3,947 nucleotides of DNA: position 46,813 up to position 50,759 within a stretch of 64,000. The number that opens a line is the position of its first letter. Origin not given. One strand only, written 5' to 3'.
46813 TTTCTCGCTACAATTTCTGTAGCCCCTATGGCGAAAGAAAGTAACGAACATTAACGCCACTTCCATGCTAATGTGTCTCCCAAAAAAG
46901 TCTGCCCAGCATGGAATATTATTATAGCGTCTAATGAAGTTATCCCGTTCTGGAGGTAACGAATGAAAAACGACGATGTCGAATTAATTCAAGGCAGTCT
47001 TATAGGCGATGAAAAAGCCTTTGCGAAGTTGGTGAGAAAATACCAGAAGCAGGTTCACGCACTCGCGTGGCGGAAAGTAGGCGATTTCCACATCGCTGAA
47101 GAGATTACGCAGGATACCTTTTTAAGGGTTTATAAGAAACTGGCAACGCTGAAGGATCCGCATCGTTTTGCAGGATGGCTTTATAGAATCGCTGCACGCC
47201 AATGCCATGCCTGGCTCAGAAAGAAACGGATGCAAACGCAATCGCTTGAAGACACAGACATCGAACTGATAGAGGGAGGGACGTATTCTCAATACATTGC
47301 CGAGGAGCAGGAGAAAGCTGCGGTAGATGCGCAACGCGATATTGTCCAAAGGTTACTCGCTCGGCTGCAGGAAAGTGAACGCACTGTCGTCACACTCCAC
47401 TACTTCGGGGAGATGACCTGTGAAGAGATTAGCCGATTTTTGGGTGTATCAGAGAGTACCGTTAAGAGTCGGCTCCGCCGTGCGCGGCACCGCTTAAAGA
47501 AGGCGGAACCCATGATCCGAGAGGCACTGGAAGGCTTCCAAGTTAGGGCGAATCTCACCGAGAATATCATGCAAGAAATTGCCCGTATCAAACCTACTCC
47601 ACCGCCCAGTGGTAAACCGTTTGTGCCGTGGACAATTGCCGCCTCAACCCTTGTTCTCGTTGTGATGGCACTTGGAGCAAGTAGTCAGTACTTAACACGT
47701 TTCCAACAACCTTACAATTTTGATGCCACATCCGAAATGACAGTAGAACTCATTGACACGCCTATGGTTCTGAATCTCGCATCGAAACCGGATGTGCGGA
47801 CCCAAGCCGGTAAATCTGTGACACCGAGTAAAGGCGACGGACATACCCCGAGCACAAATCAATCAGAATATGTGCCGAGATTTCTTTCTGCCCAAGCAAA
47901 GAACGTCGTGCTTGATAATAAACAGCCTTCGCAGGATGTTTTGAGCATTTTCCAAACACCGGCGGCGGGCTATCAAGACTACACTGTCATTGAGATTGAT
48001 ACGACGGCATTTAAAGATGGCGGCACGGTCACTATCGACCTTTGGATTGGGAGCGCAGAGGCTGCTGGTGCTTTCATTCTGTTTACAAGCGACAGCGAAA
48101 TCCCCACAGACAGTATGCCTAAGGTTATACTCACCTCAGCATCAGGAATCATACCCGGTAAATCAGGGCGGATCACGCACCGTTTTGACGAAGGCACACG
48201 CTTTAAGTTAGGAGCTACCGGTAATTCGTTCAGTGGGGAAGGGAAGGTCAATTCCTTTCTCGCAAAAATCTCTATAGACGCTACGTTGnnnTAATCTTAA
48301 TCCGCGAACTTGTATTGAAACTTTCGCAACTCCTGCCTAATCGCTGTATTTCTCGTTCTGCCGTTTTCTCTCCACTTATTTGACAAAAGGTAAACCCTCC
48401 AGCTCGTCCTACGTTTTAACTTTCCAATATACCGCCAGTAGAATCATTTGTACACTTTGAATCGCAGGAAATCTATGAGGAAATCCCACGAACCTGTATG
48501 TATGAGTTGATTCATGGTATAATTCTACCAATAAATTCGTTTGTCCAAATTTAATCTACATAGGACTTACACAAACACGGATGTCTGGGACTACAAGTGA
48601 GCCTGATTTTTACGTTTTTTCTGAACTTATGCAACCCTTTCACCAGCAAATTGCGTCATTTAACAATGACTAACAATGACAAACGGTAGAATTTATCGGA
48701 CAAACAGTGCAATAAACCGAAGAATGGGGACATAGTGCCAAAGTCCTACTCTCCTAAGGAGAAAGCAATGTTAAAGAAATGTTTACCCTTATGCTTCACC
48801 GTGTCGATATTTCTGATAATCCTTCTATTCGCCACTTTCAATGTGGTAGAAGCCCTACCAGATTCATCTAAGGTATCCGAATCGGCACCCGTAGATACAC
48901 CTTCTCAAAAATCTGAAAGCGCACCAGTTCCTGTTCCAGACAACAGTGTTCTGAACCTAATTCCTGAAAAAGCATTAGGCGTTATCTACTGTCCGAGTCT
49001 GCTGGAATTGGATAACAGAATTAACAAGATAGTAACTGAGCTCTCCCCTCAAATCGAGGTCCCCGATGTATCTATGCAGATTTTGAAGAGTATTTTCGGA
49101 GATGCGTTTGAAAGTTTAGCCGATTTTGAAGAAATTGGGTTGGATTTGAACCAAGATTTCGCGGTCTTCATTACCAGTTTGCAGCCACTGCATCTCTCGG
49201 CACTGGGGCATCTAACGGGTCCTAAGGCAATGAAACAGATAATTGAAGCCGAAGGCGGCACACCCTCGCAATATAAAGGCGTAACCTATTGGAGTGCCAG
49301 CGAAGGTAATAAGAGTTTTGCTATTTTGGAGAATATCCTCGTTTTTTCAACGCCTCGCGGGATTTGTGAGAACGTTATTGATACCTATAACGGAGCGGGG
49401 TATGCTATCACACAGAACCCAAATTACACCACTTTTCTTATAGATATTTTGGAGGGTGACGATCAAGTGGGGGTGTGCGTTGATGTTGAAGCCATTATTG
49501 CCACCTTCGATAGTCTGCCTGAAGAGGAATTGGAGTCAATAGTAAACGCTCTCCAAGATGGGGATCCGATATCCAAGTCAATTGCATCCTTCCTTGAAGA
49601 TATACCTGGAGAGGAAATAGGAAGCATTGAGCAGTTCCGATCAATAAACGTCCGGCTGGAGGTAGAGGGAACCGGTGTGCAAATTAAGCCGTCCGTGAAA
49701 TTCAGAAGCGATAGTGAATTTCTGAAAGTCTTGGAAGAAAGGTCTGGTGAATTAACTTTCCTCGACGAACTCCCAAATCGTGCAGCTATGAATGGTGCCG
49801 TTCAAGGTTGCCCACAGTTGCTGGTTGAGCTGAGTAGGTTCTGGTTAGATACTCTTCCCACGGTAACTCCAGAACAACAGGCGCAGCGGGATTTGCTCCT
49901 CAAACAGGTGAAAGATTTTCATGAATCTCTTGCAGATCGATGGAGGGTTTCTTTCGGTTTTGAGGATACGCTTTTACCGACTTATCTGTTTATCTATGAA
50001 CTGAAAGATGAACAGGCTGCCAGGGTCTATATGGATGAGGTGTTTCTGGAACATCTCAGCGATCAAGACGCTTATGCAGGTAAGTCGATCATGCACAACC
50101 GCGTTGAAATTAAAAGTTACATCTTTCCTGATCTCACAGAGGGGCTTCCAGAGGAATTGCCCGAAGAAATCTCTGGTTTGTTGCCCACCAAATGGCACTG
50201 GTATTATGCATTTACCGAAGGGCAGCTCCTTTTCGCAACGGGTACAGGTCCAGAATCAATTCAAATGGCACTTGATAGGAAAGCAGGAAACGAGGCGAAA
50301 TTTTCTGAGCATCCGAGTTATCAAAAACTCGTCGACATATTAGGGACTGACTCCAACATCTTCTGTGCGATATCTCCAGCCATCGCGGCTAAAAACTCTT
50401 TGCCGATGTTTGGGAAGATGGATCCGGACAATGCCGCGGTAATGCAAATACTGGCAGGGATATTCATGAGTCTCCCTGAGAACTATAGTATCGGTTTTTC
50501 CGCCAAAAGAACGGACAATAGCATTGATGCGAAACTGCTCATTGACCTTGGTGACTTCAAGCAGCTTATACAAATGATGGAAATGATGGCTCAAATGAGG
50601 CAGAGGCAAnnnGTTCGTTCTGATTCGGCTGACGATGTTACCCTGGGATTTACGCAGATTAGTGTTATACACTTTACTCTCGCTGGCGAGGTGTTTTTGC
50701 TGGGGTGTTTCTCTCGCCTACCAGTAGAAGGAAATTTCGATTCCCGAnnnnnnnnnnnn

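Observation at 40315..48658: Four near-identical ECF-type promoter motifs (plus one diverged) define a local regulon that includes the sigma factor's own operon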

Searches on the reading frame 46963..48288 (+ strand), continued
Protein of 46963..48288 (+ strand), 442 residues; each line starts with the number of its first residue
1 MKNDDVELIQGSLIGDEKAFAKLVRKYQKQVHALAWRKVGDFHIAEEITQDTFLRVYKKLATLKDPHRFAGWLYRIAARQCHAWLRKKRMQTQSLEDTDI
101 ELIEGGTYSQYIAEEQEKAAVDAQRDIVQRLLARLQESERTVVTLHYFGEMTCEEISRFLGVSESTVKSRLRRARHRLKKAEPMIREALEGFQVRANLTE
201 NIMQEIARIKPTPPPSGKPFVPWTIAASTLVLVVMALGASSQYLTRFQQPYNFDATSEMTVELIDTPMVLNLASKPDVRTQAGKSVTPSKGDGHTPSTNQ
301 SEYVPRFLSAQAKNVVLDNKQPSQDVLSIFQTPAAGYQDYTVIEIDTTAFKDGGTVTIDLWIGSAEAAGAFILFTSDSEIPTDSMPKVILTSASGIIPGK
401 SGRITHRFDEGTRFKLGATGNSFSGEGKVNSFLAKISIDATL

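Call 79: fold_search(model_id=the predicted structure, library=pdb)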
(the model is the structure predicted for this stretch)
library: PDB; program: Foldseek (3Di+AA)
matches with E <= 10: 1655; with E <= 0.001: 166
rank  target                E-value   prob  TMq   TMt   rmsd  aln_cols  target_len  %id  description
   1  4dzg                  4.9e-06  1.00  0.20  0.66   4.9       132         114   14  Crystal structure of Aeromonas hydrophila PliG, a periplasmic lysozyme inhibitor of g-type lysozyme (released 2012-06-13)
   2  6ov3_B                6.6e-06  1.00  0.19  0.53   6.3       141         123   14  Crystal structure of human claudin-9 in complex with Clostridium perfringens entertoxin C-terminal domain in open form (released 2019-09-04)
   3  7rrm_A                8.4e-06  1.00  0.18  0.68   4.6       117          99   18  Structure of the human TMED1 (p24gamma1) Golgi dynamics Domain (released 2021-10-20)
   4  4bz4_D                9.0e-06  1.00  0.21  0.41   6.4       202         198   11  CorA is a surface-associated copper-binding protein important in Methylomicrobium album BG8 copper acquisition (released 2014-02-19)
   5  4bz4_A                1.3e-05  1.00  0.20  0.39   7.4       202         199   12  CorA is a surface-associated copper-binding protein important in Methylomicrobium album BG8 copper acquisition (released 2014-02-19)
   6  3afg_B                2.1e-05  1.00  0.20  0.17   3.8       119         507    7  Crystal structure of ProN-Tk-SP from Thermococcus kodakaraensis (released 2010-08-04)
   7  9ues_B                2.1e-05  1.00  0.19  0.20   4.3       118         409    7  Crystal structure of an inactive TKSP mutant in complex with the TKS propeptide (released 2026-02-18)
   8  3afg_A                2.2e-05  1.00  0.19  0.17   3.5       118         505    8  Crystal structure of ProN-Tk-SP from Thermococcus kodakaraensis (released 2010-08-04)
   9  6ov2_B                2.2e-05  1.00  0.19  0.52   6.9       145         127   15  Crystal structure of human claudin-9 in complex with Clostridium perfringens entertoxin C-terminal domain in closed fo (released 2019-09-04)
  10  5sv5                  2.4e-05  1.00  0.19  0.65   4.6       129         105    9  1.0 Angstrom Crystal Structure of pre-Peptidase C-terminal Domain of Collagenase from Bacillus anthracis. (released 2016-08-17)
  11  4bz4_B                2.4e-05  1.00  0.21  0.39   5.7       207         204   11  CorA is a surface-associated copper-binding protein important in Methylomicrobium album BG8 copper acquisition (released 2014-02-19)
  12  9pzi_G                3.0e-05  1.00  0.19  0.53   6.2       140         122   16  Crystal Structure of synthetic antibody COP-2 in complex with the C-terminal domain of Clostridium perfringens enterot (released 2025-08-20)
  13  8u5b_B                3.4e-05  1.00  0.18  0.52   6.2       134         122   17  Cryo-EM structure of human claudin-4 complex with Clostridium perfringens enterotoxin C-terminal domain and sFab COP-1 (released 2023-09-27)
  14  9j7x                  3.4e-05  1.00  0.18  0.52   6.1       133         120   14  Crystal structure of quintuple mutant C terminal fragment of Clostridium perfringens enterotoxin (C-CPEm19) (released 2025-06-18)
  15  7kp4_B                3.7e-05  1.00  0.18  0.48   6.2       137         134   18  Crystal structure of human claudin-4 in complex with Clostridium perfringens enterotoxin C-terminal domain (released 2020-12-09)
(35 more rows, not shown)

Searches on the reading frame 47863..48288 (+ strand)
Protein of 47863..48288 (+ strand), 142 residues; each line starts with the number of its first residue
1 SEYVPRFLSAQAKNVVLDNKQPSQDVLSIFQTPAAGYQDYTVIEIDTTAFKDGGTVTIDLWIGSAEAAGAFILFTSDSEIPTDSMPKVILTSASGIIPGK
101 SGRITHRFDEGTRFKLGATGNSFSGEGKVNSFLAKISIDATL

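Call 68: search_solved_structures(query=window:47863-48288:+, max_evalue=1)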
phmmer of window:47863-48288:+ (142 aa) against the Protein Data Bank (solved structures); distinct sequences matched with E-value up to 1: 2.
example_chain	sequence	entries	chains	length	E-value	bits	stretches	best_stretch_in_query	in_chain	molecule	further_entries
5z3k_A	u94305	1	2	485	0.014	18.7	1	29-90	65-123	glucosidase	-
2gm4_A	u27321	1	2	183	0.8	13.1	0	62-128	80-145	Transposon gamma-delta resolvase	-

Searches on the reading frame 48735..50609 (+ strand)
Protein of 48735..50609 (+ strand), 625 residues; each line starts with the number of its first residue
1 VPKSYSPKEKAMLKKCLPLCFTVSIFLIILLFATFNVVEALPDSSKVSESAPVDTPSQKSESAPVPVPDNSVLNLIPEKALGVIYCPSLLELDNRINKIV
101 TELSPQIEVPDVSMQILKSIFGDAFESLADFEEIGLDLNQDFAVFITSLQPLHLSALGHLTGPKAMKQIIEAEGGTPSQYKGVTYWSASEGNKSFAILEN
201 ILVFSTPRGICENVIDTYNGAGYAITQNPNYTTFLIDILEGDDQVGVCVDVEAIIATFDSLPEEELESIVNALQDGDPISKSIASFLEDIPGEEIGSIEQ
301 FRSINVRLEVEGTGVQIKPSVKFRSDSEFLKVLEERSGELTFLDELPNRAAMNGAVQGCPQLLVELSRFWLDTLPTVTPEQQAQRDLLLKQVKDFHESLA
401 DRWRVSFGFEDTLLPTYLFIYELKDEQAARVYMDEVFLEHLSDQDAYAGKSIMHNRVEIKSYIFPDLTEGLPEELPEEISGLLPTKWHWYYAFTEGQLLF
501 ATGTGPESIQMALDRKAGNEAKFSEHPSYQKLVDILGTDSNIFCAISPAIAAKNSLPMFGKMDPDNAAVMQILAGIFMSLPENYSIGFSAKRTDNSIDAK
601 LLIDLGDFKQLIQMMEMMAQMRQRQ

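Call 12: search_protein_families(library=pfam, proteins=[window:48735-50609:+], max_evalue=0.01)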
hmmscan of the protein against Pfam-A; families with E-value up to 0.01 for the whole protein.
window:48735-50609:+ (625 aa): 1 family
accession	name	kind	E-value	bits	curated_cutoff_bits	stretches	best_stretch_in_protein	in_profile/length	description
PF11832.13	DUF3352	-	8.2e-09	35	26.8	1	177-327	154-284/536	Protein of unknown function (DUF3352)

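Call 37: search_protein_families(library=ncbifam, proteins=[window:48735-50609:+], max_evalue=0.01)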
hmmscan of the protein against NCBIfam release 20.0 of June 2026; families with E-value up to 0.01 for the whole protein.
window:48735-50609:+ (625 aa): 0 families
